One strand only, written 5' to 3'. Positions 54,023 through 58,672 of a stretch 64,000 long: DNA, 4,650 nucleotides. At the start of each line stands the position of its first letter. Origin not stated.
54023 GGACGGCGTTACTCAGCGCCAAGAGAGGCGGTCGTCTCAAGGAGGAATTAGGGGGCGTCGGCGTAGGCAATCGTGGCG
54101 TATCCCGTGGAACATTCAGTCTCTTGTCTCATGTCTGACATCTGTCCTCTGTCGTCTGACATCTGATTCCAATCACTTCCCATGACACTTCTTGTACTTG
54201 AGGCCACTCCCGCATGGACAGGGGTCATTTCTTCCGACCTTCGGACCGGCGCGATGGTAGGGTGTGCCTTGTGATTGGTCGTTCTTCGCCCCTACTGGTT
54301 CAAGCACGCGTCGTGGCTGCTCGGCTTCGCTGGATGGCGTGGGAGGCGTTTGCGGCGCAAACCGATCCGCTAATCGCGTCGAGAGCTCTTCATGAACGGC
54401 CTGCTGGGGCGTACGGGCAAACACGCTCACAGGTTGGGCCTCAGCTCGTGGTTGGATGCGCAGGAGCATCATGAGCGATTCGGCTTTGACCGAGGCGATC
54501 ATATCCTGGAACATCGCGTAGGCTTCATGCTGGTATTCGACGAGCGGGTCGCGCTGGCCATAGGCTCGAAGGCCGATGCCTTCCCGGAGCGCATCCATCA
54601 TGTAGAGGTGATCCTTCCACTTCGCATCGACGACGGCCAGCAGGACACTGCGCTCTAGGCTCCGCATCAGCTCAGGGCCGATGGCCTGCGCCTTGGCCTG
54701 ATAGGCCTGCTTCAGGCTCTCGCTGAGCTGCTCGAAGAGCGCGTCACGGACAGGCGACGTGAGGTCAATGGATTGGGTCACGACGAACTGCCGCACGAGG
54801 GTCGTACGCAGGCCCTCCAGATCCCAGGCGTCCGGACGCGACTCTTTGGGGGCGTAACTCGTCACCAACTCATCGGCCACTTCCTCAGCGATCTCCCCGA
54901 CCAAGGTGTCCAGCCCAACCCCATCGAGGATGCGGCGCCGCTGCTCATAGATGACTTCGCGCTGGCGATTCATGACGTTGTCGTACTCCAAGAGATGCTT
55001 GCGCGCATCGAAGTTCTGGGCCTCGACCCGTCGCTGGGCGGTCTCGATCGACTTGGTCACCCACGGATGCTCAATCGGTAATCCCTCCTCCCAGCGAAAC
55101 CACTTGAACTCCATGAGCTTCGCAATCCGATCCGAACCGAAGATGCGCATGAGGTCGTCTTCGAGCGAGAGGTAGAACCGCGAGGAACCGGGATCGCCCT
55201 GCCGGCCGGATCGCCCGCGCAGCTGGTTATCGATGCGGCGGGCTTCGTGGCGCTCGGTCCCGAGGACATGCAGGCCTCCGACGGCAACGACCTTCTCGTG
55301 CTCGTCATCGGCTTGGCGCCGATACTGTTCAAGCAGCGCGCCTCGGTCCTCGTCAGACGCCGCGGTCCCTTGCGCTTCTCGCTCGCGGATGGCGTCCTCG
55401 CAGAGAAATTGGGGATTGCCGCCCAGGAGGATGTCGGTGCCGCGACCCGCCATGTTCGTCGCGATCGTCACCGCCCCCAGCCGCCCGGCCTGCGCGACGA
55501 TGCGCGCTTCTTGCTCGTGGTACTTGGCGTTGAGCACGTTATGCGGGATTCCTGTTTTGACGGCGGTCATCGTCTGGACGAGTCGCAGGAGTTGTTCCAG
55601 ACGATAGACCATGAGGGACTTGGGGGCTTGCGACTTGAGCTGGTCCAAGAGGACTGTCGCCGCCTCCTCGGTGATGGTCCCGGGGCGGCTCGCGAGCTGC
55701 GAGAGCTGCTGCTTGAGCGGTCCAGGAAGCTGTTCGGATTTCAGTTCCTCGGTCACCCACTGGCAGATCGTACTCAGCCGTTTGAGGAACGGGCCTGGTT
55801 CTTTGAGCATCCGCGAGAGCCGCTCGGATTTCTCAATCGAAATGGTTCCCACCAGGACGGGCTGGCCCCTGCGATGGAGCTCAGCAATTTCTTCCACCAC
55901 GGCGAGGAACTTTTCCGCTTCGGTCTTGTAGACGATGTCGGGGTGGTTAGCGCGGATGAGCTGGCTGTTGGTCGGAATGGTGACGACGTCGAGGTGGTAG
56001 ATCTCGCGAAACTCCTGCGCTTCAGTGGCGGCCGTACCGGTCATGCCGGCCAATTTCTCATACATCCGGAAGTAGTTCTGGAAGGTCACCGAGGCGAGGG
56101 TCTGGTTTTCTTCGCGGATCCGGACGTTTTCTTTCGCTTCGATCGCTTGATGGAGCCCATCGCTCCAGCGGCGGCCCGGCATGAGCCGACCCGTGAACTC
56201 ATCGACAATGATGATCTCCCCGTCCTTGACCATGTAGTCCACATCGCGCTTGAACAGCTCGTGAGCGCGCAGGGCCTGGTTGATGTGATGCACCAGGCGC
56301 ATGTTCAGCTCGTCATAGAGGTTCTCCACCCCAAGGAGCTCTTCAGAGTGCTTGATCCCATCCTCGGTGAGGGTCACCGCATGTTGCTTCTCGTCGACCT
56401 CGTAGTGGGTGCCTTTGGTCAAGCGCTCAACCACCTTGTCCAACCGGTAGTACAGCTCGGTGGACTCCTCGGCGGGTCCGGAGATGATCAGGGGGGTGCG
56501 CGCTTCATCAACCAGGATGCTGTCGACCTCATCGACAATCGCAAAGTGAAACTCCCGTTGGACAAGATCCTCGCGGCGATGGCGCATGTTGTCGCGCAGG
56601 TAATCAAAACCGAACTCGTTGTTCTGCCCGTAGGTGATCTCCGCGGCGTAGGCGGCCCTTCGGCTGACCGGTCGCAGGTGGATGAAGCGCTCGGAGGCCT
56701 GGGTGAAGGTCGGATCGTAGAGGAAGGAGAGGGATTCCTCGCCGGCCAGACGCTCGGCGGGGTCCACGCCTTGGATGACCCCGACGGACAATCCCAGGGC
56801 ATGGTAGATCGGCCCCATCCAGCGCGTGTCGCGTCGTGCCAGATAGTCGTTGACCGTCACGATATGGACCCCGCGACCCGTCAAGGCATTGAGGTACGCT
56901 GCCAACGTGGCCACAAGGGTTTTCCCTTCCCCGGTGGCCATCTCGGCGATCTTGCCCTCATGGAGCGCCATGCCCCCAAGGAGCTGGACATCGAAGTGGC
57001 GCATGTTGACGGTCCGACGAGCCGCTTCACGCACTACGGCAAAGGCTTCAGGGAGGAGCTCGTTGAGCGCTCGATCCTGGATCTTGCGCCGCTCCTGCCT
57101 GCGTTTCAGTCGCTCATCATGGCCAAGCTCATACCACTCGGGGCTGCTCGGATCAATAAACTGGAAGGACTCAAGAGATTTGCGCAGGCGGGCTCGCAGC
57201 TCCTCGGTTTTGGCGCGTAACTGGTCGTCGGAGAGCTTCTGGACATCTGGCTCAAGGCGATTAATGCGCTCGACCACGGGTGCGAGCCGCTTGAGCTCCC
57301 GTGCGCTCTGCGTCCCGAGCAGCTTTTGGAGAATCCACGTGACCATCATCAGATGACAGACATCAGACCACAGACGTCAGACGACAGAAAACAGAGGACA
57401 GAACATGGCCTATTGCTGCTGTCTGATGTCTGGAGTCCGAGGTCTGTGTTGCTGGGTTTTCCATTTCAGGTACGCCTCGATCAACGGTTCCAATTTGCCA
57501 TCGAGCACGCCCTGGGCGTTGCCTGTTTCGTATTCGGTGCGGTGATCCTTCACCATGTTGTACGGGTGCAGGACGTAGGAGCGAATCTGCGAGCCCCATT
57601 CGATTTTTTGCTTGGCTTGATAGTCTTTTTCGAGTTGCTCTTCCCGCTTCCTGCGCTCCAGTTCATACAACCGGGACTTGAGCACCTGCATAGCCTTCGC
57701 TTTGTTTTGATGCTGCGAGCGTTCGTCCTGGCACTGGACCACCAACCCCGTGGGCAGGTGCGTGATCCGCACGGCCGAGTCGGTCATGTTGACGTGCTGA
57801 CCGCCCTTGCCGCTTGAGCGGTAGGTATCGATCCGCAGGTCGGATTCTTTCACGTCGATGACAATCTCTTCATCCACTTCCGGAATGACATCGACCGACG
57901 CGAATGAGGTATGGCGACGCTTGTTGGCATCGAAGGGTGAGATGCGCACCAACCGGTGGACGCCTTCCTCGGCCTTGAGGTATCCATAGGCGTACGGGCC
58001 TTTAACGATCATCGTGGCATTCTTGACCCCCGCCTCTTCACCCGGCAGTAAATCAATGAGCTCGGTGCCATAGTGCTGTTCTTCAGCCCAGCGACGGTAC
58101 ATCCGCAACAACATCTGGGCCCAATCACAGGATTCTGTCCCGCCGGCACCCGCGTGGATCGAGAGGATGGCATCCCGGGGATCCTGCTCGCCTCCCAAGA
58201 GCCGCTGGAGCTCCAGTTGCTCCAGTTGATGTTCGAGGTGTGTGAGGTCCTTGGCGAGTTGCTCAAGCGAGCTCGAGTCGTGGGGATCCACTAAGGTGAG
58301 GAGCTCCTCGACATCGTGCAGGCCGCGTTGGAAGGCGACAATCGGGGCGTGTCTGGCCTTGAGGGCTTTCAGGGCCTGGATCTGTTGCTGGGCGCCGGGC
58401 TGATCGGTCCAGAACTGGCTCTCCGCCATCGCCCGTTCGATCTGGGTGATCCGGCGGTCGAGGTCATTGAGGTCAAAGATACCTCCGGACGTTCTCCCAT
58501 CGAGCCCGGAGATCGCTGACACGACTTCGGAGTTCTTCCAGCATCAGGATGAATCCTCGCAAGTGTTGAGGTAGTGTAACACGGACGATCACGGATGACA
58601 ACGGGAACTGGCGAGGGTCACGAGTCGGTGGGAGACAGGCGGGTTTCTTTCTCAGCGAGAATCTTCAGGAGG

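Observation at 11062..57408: Genome-wide style heptamer-repeat (GACAGAR / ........) element marking co-directional gene junctions and often translated into protein tails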

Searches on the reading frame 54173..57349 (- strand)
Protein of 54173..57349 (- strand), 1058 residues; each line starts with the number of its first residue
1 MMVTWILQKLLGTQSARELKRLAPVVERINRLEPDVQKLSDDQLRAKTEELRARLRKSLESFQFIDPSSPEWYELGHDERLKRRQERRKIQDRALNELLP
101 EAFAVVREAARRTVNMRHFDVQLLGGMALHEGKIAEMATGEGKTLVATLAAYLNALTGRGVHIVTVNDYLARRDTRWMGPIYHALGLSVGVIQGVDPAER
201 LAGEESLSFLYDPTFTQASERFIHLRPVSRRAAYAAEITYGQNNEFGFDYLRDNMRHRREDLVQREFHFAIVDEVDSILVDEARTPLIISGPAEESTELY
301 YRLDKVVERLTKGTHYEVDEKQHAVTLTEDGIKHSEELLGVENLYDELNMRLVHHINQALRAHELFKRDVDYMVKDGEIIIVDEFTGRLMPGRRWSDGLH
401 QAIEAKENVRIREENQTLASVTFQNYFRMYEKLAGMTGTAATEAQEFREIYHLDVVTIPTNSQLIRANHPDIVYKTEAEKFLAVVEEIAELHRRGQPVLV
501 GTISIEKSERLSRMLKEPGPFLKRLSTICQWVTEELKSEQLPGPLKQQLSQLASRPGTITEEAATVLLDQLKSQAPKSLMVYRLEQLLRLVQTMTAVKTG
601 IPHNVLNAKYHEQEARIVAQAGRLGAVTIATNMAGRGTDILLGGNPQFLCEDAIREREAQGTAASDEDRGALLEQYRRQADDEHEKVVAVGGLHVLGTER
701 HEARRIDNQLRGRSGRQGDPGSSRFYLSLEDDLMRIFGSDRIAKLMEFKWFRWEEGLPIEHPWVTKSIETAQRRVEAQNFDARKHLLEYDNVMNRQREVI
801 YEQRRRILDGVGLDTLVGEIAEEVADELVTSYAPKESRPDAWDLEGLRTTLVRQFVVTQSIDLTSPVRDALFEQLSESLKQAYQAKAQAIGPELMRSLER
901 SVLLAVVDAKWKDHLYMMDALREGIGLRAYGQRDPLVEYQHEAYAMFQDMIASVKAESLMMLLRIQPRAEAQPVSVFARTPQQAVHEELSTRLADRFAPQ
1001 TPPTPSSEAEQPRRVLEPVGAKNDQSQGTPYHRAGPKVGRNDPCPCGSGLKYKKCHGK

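Call 25: search_protein_families(library=pfam, max_evalue=0.00001, proteins=[window:54173-57349:-])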
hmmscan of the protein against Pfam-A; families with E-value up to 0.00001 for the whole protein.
window:54173-57349:- (1058 aa): 5 families
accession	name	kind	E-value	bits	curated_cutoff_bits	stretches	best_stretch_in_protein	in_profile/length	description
PF07517.20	SecA_DEAD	-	2.4e-125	418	24.6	1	8-448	2-290/290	SecA DEAD-like domain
PF21090.3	P-loop_SecA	-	6.6e-88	294.1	27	1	464-747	2-198/205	SecA P-loop domain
PF07516.18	SecA_SW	-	4.8e-71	239.4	26.7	1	758-966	1-200/200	SecA Wing and Scaffold domain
PF01043.26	SecA_PP_bind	-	2.2e-47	160.6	23.5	1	296-404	2-110/110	SecA preprotein cross-linking domain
PF02810.21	SEC-C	-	5.3e-10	39.4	20.4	1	1040-1058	1-19/19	SEC-C motif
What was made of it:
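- Checked: The 'secreted-protein gene' at 54173-57349 is SecA (call 25).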

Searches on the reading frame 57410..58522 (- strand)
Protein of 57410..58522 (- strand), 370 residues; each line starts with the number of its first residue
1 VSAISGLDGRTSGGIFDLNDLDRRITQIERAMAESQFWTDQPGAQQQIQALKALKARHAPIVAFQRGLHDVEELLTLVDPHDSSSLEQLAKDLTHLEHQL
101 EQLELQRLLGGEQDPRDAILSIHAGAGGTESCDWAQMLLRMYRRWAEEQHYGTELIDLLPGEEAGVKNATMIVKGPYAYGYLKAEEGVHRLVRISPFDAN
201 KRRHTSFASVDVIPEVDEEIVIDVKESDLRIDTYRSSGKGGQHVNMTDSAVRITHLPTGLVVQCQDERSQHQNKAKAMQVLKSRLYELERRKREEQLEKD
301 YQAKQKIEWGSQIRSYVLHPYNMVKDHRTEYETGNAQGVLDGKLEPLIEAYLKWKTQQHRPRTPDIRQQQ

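Call 25: search_protein_families(library=pfam, max_evalue=0.00001, proteins=[window:57410-58522:-])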
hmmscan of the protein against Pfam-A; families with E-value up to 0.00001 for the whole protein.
window:57410-58522:- (370 aa): 2 families
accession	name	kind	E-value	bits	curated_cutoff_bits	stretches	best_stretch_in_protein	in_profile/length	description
PF03462.23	PCRF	-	1.1e-55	188.9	24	1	22-210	2-194/194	PCRF domain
PF00472.26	RF-1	-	1.4e-45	154.4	35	1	219-328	2-116/116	RF-1 domain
